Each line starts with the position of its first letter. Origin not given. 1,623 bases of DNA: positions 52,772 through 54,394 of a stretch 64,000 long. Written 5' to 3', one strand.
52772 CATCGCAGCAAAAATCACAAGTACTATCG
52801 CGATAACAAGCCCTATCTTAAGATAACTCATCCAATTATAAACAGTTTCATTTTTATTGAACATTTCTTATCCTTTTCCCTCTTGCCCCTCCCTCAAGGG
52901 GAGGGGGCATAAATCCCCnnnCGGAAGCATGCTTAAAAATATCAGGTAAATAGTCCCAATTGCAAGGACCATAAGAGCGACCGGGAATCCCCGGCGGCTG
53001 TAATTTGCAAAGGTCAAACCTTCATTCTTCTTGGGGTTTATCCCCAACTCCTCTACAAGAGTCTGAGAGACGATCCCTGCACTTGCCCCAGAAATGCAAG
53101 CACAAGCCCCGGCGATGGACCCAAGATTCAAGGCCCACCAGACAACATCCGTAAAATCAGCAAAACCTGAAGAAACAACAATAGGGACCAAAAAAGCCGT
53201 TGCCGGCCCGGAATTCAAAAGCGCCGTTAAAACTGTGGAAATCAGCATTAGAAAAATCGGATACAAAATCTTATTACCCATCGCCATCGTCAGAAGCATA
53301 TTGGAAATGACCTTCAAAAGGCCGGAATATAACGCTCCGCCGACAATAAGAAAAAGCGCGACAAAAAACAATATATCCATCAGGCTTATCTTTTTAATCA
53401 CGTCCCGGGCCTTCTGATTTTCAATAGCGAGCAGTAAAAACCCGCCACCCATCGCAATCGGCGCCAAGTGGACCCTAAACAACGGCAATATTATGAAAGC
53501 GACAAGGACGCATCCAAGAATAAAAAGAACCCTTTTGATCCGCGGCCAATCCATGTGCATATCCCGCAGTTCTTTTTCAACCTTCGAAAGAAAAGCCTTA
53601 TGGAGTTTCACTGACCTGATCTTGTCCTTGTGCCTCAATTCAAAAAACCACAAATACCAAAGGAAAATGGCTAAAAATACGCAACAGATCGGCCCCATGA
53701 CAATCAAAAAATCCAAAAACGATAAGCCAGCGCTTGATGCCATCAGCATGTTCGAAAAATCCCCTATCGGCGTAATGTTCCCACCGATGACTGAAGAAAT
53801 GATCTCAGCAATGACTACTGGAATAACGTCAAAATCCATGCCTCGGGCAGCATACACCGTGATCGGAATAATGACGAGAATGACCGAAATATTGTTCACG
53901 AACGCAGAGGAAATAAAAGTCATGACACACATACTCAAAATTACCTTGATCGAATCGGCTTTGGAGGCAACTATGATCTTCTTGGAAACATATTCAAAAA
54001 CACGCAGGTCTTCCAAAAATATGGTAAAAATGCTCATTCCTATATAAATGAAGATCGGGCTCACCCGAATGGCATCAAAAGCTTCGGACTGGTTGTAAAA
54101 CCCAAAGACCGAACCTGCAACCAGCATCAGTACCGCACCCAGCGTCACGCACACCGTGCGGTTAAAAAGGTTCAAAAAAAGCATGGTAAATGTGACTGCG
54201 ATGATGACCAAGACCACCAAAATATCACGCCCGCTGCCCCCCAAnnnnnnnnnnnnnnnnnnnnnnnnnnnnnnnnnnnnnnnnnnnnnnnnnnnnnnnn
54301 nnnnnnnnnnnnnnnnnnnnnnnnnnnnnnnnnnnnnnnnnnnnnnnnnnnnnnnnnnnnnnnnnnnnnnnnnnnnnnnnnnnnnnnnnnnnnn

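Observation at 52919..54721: PDZ domain fused to an ArsB/NhaD-type permease (MamN-like) in a deep-branching-type cluster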

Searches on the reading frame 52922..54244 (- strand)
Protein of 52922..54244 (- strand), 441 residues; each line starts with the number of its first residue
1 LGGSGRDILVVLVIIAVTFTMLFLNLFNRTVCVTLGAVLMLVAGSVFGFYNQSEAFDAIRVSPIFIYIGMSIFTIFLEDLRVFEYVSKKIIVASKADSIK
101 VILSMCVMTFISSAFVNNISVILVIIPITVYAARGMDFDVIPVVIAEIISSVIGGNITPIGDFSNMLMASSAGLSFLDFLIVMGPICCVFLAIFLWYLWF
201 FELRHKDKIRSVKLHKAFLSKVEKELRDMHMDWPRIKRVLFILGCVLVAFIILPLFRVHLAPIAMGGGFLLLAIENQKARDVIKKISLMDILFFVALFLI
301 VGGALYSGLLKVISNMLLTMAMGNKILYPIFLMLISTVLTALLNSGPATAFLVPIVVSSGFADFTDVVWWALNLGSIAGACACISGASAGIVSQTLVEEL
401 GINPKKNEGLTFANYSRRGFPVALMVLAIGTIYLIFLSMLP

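Call 28: search_protein_representatives(protein=window:52922-54244:-)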
Query: 441 residues. Proteins with E-value up to 0.001 (for the whole library): 2940; up to 1e-10: 1080; up to 1e-30: 151. The best 150 are listed.
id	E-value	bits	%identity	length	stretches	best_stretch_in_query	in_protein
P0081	4.3e-122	424.5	48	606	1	6-439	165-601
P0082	6.4e-119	414.1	47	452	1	6-437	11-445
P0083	1.0e-95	337.6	48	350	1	100-441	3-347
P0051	4.9e-90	318.9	51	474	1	9-323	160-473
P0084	9.9e-81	288.3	38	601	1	6-439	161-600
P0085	1.6e-78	281.0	39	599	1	6-437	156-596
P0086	2.0e-76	274.1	38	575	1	5-438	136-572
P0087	5.5e-69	249.6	37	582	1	7-440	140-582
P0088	2.8e-68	247.2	34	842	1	8-438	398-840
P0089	3.9e-65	236.9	32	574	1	4-440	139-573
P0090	1.6e-64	234.9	34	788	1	10-436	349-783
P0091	2.8e-64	234.1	37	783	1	9-437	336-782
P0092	1.1e-63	232.1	34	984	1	10-438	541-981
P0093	1.8e-61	224.8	33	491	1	11-437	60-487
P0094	1.1e-60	222.2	35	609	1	11-437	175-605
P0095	1.2e-60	222.1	34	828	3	7-202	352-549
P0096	2.4e-60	221.1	34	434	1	8-437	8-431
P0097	7.2e-58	213.0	32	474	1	10-438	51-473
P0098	9.6e-58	212.5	33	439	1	7-437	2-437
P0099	2.8e-57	211.0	34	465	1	10-438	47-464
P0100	8.9e-57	209.4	32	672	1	9-439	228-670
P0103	1.7e-56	208.4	34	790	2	220-436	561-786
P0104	1.7e-56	208.4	33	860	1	8-438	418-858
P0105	2.0e-56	208.2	34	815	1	10-401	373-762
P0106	1.0e-55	205.9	33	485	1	4-438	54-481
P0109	7.7e-55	203.0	30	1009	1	8-440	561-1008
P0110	2.5e-53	198.0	32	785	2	220-438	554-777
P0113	1.4e-52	195.6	32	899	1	10-438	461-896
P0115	1.4e-51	192.3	34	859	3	3-199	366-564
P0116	1.5e-50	188.9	31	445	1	9-437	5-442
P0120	2.5e-47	178.2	31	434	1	14-435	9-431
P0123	3.5e-46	174.5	31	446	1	9-434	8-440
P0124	9.2e-46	173.1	28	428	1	10-436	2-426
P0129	2.0e-43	165.4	30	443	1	8-437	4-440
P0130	3.1e-43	164.8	29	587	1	7-439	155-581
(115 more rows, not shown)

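Call 31: search_protein_families(library=pfam, proteins=[P0084, P0085, P0086, P0087, P0088, P0089, P0090, P0091, P0092, P0094], max_evalue=0.01)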
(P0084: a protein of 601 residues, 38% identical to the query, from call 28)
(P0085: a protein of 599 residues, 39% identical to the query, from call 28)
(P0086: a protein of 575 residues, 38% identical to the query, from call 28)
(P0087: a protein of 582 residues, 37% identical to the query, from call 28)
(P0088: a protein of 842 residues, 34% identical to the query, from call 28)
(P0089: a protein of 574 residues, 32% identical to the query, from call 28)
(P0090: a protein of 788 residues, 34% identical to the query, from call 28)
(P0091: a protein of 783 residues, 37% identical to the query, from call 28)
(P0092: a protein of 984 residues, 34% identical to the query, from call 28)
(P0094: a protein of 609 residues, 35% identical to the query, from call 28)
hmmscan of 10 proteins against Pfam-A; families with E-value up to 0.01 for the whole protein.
P0084 (601 aa): 2 families
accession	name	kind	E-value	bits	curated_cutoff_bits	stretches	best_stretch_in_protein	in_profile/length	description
PF03600.22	CitMHS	-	4.1e-56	190.9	31.9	1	174-532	1-336/336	Citrate transporter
PF13180.12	PDZ_2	-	0.007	17.1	27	0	95-144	27-76/80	PDZ domain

P0085 (599 aa): 6 families
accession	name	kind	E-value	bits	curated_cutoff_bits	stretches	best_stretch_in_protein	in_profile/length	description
PF03600.22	CitMHS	-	2.2e-60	205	31.9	1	170-528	2-336/336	Citrate transporter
PF13180.12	PDZ_2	-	1.3e-13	51.4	27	1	58-129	7-78/80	PDZ domain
PF02040.21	ArsB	-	9.7e-13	48.7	22.2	1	181-521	24-361/423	Arsenical pump membrane protein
PF00595.29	PDZ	-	7.5e-08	33.1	23.2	1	60-117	23-77/81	PDZ domain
PF17820.7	PDZ_6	-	6.9e-06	26.2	27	1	67-103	2-35/54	PDZ domain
PF07158.17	MatC_N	-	1.1e-05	26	23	1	163-290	5-134/149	Dicarboxylate carrier protein MatC N-terminus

P0086 (575 aa): 8 families
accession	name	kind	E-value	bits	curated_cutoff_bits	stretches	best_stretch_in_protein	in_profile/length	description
PF03600.22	CitMHS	-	7.5e-50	170.4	31.9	1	151-503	2-336/336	Citrate transporter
PF02040.21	ArsB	-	7.7e-09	35.8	22.2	1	141-569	3-422/423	Arsenical pump membrane protein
PF13180.12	PDZ_2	-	7.8e-08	32.9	27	1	53-124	4-75/80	PDZ domain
PF17820.7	PDZ_6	-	1e-06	28.8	27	1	65-99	2-36/54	PDZ domain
PF00595.29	PDZ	-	1.8e-06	28.7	23.2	1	41-98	8-62/81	PDZ domain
PF07158.17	MatC_N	-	0.00022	21.7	23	1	364-489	1-128/149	Dicarboxylate carrier protein MatC N-terminus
PF06450.18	NhaB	-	0.0029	17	27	1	279-326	210-260/515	Bacterial Na+/H+ antiporter B (NhaB)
PF14685.13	PDZ_Tricorn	-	0.0037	17.7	25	1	70-122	29-84/88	Tricorn protease PDZ domain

P0087 (582 aa): 5 families
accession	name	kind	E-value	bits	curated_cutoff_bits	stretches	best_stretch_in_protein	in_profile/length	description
PF03600.22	CitMHS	-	1.7e-58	198.7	31.9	1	152-511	3-336/336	Citrate transporter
PF13180.12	PDZ_2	-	5.1e-11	43.1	27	1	50-129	3-78/80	PDZ domain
PF17820.7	PDZ_6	-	1.6e-06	28.2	27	1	69-120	4-54/54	PDZ domain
PF02040.21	ArsB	-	0.00033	20.6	22.2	1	149-488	9-342/423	Arsenical pump membrane protein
PF06450.18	NhaB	-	0.00062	19.2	27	1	282-329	211-258/515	Bacterial Na+/H+ antiporter B (NhaB)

P0088 (842 aa): 7 families
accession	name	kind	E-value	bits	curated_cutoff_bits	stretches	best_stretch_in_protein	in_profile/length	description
PF03600.22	CitMHS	-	8.4e-56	189.9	31.9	1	410-766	2-336/336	Citrate transporter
PF13180.12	PDZ_2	-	7.5e-18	65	27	2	290-376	3-77/80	PDZ domain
PF18509.6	MCR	-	1.7e-11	43.9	30.4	2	204-229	1-29/30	Magnetochrome domain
PF02040.21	ArsB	-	1.5e-10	41.5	22.2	1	425-742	28-341/423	Arsenical pump membrane protein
PF17820.7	PDZ_6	-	8.4e-10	38.7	27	1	315-360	2-46/54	PDZ domain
PF06808.19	DctM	-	4.6e-08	32.8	23.8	1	347-589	215-409/413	Tripartite ATP-independent periplasmic transporter, DctM component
PF00595.29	PDZ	-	2.4e-05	25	23.2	1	289-351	11-65/81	PDZ domain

P0089 (574 aa): 6 families
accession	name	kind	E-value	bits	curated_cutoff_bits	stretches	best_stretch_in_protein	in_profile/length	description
PF03600.22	CitMHS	-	1.6e-51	175.8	31.9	1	155-506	2-336/336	Citrate transporter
PF13180.12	PDZ_2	-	2.7e-09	37.6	27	1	46-123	12-78/80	PDZ domain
PF17820.7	PDZ_6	-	2.3e-08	34.1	27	1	60-98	1-39/54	PDZ domain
PF06450.18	NhaB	-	4.1e-05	23.1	27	1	285-330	212-257/515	Bacterial Na+/H+ antiporter B (NhaB)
PF02040.21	ArsB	-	0.00014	21.8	22.2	1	146-489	2-349/423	Arsenical pump membrane protein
PF00595.29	PDZ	-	0.0002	22.1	23.2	1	56-112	24-80/81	PDZ domain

P0090 (788 aa): 7 families
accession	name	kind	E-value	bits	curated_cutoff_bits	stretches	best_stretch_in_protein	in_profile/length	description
PF03600.22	CitMHS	-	9.7e-42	143.7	31.9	1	366-717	9-336/336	Citrate transporter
PF13180.12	PDZ_2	-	2.1e-09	37.9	27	1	266-330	13-77/80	PDZ domain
PF17820.7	PDZ_6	-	5e-06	26.6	27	1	275-308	8-41/54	PDZ domain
PF02040.21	ArsB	-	1.2e-05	25.3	22.2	1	375-692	29-340/423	Arsenical pump membrane protein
PF14685.13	PDZ_Tricorn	-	0.0002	21.7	25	1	275-325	30-81/88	Tricorn protease PDZ domain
PF13365.12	Trypsin_2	-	0.00022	22.4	27.6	1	68-200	3-144/144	Trypsin-like peptidase domain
PF00595.29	PDZ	-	0.00061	20.6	23.2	1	265-304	25-64/81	PDZ domain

P0091 (783 aa): 3 families
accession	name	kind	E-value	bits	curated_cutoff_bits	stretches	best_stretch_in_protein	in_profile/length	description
PF03600.22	CitMHS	-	3.2e-58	197.9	31.9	2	347-718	2-336/336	Citrate transporter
PF13180.12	PDZ_2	-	2.2e-07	31.5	27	1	240-318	4-77/80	PDZ domain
PF13365.12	Trypsin_2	-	0.0035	18.5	27.6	1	67-196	3-144/144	Trypsin-like peptidase domain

P0092 (984 aa): 8 families
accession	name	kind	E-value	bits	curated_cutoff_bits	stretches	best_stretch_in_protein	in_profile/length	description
PF03600.22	CitMHS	-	7.7e-57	193.3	31.9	1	550-906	1-336/336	Citrate transporter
PF13180.12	PDZ_2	-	4.3e-16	59.4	27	1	448-512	10-74/80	PDZ domain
PF18509.6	MCR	-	7.5e-15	54.6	30.4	3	301-325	1-28/30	Magnetochrome domain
PF17820.7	PDZ_6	-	1.1e-12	47.9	27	1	454-507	2-54/54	PDZ domain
PF02040.21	ArsB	-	3.4e-08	33.7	22.2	1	546-887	6-346/423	Arsenical pump membrane protein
PF00595.29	PDZ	-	5e-08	33.6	23.2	1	440-505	23-80/81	PDZ domain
PF12812.13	PDZ_1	-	0.00044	20.7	28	0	128-189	15-75/78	PDZ-like domain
PF14522.11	Cytochrome_C7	-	0.0018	18.5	24.8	1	267-368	5-67/67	Cytochrome c7 and related cytochrome c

P0094 (609 aa): 7 families
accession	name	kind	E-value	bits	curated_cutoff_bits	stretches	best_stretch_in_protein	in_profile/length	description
PF03600.22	CitMHS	-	1.5e-61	208.8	31.9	1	192-538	8-336/336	Citrate transporter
PF13180.12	PDZ_2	-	2.6e-08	34.5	27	1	79-146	13-80/80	PDZ domain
PF00595.29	PDZ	-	1.7e-07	31.9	23.2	1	60-112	8-59/81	PDZ domain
PF02040.21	ArsB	-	2.3e-07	31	22.2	1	207-524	29-351/423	Arsenical pump membrane protein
PF04495.20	GRASP55_65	-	2.7e-05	25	27.7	1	36-115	1-81/138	GRASP55/65 PDZ-like domain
PF17820.7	PDZ_6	-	0.00027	21.1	27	1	82-108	2-28/54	PDZ domain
PF06450.18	NhaB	-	0.0017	17.7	27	1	310-362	205-257/515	Bacterial Na+/H+ antiporter B (NhaB)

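Call 32: search_protein_families(library=pfam, proteins=[P0095, P0100, P0103, P0104, P0105, P0109, P0110, P0113, P0115, P0130], max_evalue=0.01)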
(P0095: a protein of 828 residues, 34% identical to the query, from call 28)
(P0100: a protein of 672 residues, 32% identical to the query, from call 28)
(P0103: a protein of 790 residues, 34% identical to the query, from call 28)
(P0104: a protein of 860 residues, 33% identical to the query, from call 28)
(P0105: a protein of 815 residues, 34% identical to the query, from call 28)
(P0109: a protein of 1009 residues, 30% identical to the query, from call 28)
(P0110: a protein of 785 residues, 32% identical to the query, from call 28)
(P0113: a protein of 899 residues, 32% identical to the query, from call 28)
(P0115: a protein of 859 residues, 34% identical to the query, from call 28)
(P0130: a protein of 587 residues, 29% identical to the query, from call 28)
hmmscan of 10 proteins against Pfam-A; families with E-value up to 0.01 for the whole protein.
P0095 (828 aa): 4 families
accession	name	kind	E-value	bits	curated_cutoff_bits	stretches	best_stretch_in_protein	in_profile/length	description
PF03600.22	CitMHS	-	2e-60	205.1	31.9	1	366-741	3-336/336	Citrate transporter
PF13180.12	PDZ_2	-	2.6e-08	34.5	27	1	287-336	28-77/80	PDZ domain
PF13365.12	Trypsin_2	-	0.00022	22.4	27.6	1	64-204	3-144/144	Trypsin-like peptidase domain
PF11026.13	DUF2721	-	0.0073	16.6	28.3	1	332-387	53-111/129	Protein of unknown function (DUF2721)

P0100 (672 aa): 9 families
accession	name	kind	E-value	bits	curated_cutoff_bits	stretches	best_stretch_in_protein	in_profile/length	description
PF03600.22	CitMHS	-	2e-49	169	31.9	1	238-595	1-336/336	Citrate transporter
PF13180.12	PDZ_2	-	2.8e-12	47.2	27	1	119-205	3-77/80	PDZ domain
PF00939.25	Na_sulph_symp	-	1.6e-10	41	27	2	408-605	225-422/472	Sodium:sulfate symporter transmembrane region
PF02040.21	ArsB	-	7.9e-09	35.8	22.2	1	230-572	2-342/423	Arsenical pump membrane protein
PF17820.7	PDZ_6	-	3.5e-08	33.5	27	1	144-197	2-54/54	PDZ domain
PF00595.29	PDZ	-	3.9e-07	30.8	23.2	1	117-195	10-80/81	PDZ domain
PF18509.6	MCR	-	5.4e-07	29.5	30.4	1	19-42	1-27/30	Magnetochrome domain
PF06808.19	DctM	-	0.00012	21.5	23.8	0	406-586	175-354/413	Tripartite ATP-independent periplasmic transporter, DctM component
PF06450.18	NhaB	-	0.00012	21.5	27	1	363-494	206-335/515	Bacterial Na+/H+ antiporter B (NhaB)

P0103 (790 aa): 6 families
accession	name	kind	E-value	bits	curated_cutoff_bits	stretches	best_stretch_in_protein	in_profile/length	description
PF03600.22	CitMHS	-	2.4e-49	168.7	31.9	1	347-716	12-336/336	Citrate transporter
PF13365.12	Trypsin_2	-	1e-08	36.4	27.6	1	64-185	3-144/144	Trypsin-like peptidase domain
PF13180.12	PDZ_2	-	4.2e-08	33.8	27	1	238-308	12-77/80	PDZ domain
PF17820.7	PDZ_6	-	7.6e-07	29.2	27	1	249-285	4-40/54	PDZ domain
PF02040.21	ArsB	-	2e-05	24.6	22.2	1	331-519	3-194/423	Arsenical pump membrane protein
PF00595.29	PDZ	-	0.0023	18.7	23.2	1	250-280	32-62/81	PDZ domain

P0104 (860 aa): 8 families
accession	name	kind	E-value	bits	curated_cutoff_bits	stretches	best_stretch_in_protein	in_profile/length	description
PF03600.22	CitMHS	-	5.1e-55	187.3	31.9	1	430-781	4-333/336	Citrate transporter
PF13180.12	PDZ_2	-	7.3e-21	74.7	27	2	323-401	12-78/80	PDZ domain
PF17820.7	PDZ_6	-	6.7e-08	32.6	27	1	339-392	2-54/54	PDZ domain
PF06808.19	DctM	-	1.4e-06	27.9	23.8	1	468-565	271-367/413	Tripartite ATP-independent periplasmic transporter, DctM component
PF02040.21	ArsB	-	6.1e-06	26.3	22.2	1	457-759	40-340/423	Arsenical pump membrane protein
PF00595.29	PDZ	-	6.3e-06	26.9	23.2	1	312-373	10-63/81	PDZ domain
PF12812.13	PDZ_1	-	1.9e-05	25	28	0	61-127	10-75/78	PDZ-like domain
PF14685.13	PDZ_Tricorn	-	0.004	17.6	25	0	342-395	27-81/88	Tricorn protease PDZ domain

P0105 (815 aa): 6 families
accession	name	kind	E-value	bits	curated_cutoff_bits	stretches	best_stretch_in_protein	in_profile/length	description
PF03600.22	CitMHS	-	9.6e-54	183.2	31.9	1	388-736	8-336/336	Citrate transporter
PF18509.6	MCR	-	2.1e-10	40.4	30.4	2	194-219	1-28/30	Magnetochrome domain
PF02040.21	ArsB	-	1.3e-08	35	22.2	1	392-711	22-340/423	Arsenical pump membrane protein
PF06808.19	DctM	-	8.8e-06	25.2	23.8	1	312-518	162-366/413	Tripartite ATP-independent periplasmic transporter, DctM component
PF13180.12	PDZ_2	-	0.0013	19.4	27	1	86-145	13-74/80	PDZ domain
PF06450.18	NhaB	-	0.0052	16.2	27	1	512-616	211-315/515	Bacterial Na+/H+ antiporter B (NhaB)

P0109 (1009 aa): 7 families
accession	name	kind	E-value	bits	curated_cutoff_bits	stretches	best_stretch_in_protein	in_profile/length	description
PF03600.22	CitMHS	-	1.1e-53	183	31.9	1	573-930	2-335/336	Citrate transporter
PF13180.12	PDZ_2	-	7.2e-17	61.9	27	2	454-540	3-77/80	PDZ domain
PF18509.6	MCR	-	4e-13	49.1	30.4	2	248-272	2-29/30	Magnetochrome domain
PF17820.7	PDZ_6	-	1.6e-12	47.4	27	2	479-532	2-54/54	PDZ domain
PF02040.21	ArsB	-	1e-08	35.4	22.2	1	566-937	4-368/423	Arsenical pump membrane protein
PF00595.29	PDZ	-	2.3e-06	28.3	23.2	0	453-530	11-80/81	PDZ domain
PF06808.19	DctM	-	2.9e-05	23.5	23.8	1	611-710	270-368/413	Tripartite ATP-independent periplasmic transporter, DctM component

P0110 (785 aa): 3 families
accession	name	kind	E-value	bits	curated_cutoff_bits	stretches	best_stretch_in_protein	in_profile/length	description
PF03600.22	CitMHS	-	4.4e-49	167.8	31.9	1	321-709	1-336/336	Citrate transporter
PF13365.12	Trypsin_2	-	7.3e-11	43.4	27.6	1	100-243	2-143/144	Trypsin-like peptidase domain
PF02040.21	ArsB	-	0.0008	19.3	22.2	1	330-506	19-198/423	Arsenical pump membrane protein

P0113 (899 aa): 7 families
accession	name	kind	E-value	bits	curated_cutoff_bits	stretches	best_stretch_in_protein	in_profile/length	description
PF03600.22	CitMHS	-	7.8e-51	173.6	31.9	1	471-822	3-336/336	Citrate transporter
PF13180.12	PDZ_2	-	1.7e-15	57.5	27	2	368-438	12-78/80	PDZ domain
PF18509.6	MCR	-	2.2e-12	46.7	30.4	2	243-268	1-29/30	Magnetochrome domain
PF17820.7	PDZ_6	-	6.9e-08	32.6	27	1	376-429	2-54/54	PDZ domain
PF02040.21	ArsB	-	9.4e-08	32.3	22.2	1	475-797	17-340/423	Arsenical pump membrane protein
PF00595.29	PDZ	-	7.6e-05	23.4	23.2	1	371-421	24-74/81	PDZ domain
PF12812.13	PDZ_1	-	0.0026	18.2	28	0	352-417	12-75/78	PDZ-like domain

P0115 (859 aa): 5 families
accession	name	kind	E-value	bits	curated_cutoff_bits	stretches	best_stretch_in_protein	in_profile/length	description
PF03600.22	CitMHS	-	2.4e-53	181.9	31.9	1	396-768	11-336/336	Citrate transporter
PF13365.12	Trypsin_2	-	8.2e-15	56.2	27.6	1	76-218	2-143/144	Trypsin-like peptidase domain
PF13180.12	PDZ_2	-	2.3e-10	41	27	1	288-353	13-78/80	PDZ domain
PF17820.7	PDZ_6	-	6.2e-07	29.5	27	1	291-326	2-34/54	PDZ domain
PF00595.29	PDZ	-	1.1e-05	26.2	23.2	1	287-336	25-73/81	PDZ domain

P0130 (587 aa): 5 families
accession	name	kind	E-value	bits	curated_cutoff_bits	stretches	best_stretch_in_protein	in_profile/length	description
PF03600.22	CitMHS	-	7.6e-97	324.9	31.9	2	167-523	1-336/336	Citrate transporter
PF02040.21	ArsB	-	5.3e-22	79.2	22.2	1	162-584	5-422/423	Arsenical pump membrane protein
PF00939.25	Na_sulph_symp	-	1e-16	61.4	27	2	320-581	211-467/472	Sodium:sulfate symporter transmembrane region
PF07705.17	CARDB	-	2.1e-15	57.2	22.7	1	42-142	2-100/101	CARDB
PF06450.18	NhaB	-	6.1e-07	29.1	27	1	298-419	212-336/515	Bacterial Na+/H+ antiporter B (NhaB)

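Call 34: list_cluster_members(proteins=[P0084, P0085, P0086, P0087, P0088, P0089, P0090, P0091, P0092, P0094])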
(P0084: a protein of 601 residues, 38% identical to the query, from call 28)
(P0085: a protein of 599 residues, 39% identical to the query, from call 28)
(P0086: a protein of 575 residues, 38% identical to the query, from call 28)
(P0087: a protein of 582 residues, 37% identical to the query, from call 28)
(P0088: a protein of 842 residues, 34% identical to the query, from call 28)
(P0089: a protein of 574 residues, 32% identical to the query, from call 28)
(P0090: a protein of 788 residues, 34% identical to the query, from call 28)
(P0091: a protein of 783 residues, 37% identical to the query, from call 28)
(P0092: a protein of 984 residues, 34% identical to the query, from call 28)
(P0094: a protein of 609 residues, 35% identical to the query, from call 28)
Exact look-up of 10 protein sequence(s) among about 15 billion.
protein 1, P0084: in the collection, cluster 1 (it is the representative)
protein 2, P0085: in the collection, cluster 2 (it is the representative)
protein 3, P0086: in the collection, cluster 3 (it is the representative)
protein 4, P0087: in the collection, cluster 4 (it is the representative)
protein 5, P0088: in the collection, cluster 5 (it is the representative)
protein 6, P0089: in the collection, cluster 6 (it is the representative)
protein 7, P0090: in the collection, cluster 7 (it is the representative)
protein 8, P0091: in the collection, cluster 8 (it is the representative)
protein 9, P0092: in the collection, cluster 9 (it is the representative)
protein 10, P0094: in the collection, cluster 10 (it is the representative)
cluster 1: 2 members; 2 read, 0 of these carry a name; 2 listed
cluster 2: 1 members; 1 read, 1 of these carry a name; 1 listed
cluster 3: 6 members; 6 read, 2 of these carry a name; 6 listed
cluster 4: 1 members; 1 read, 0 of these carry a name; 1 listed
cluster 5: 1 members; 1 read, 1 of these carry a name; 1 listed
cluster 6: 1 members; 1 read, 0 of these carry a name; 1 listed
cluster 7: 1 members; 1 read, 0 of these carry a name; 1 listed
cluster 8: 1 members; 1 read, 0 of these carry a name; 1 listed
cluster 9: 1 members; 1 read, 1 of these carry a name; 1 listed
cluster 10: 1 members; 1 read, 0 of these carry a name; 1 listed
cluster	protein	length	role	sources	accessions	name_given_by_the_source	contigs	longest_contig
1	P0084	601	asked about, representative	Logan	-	-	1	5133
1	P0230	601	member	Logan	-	-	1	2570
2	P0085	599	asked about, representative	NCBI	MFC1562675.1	SLC13 family permease [candidate division KSB1 bacterium]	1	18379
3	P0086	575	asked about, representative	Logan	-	-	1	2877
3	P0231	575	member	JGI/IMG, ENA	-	Na+/H+ antiporter NhaD/arsenite permease-like protein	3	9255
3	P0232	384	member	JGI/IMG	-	Na+/H+ antiporter NhaD/arsenite permease-like protein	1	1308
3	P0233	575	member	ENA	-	-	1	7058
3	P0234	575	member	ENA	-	-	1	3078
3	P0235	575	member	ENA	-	-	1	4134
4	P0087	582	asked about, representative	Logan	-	-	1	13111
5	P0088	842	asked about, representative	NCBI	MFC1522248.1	SLC13 family permease [Elusimicrobiota bacterium]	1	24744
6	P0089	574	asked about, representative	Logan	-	-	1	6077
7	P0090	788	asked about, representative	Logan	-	-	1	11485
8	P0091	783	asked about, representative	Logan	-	-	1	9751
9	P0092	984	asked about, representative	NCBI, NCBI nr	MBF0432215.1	MAG: PDZ domain-containing protein [Fibrobacteria bacterium] | PDZ domain-containing protein [Fibrobacteria bacterium]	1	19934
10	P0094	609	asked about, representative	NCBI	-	-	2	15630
